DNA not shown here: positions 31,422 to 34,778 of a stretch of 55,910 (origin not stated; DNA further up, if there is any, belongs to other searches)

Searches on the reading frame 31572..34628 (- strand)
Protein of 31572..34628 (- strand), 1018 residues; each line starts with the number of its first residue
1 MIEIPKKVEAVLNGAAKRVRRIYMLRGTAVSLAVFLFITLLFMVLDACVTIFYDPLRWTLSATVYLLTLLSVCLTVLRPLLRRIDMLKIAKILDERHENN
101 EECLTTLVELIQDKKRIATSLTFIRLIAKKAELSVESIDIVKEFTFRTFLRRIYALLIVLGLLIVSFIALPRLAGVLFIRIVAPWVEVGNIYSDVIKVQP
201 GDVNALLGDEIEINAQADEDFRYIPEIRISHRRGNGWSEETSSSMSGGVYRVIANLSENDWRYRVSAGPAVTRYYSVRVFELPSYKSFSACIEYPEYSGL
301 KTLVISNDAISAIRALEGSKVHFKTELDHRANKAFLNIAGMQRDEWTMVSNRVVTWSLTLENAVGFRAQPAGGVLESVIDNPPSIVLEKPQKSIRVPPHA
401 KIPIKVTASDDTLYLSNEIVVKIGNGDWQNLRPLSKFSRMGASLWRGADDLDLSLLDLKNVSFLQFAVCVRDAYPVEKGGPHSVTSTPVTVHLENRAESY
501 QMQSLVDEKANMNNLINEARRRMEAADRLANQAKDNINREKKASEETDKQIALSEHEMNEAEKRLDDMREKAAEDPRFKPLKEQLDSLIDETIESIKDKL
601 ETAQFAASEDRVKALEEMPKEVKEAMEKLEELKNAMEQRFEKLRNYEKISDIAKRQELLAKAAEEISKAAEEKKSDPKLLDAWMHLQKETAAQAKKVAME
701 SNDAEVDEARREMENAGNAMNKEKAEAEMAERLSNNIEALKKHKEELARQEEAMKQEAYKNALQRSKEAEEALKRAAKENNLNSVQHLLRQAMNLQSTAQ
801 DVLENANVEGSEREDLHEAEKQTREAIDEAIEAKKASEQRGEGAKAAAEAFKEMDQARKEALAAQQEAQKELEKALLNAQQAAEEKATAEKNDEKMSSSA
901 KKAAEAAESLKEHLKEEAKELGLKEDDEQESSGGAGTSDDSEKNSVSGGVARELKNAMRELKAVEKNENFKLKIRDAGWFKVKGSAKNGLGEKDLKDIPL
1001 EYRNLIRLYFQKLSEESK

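Call 12: search_protein_families(library=pfam, proteins=[window:31572-34628:-], max_evalue=0.01)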
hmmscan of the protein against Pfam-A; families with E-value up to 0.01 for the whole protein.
window:31572-34628:- (1018 aa): 0 families

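Call 56: search_protein_families(library=ncbifam, proteins=[window:31572-34628:-], max_evalue=1)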
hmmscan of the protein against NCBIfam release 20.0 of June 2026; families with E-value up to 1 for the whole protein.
window:31572-34628:- (1018 aa): 0 families
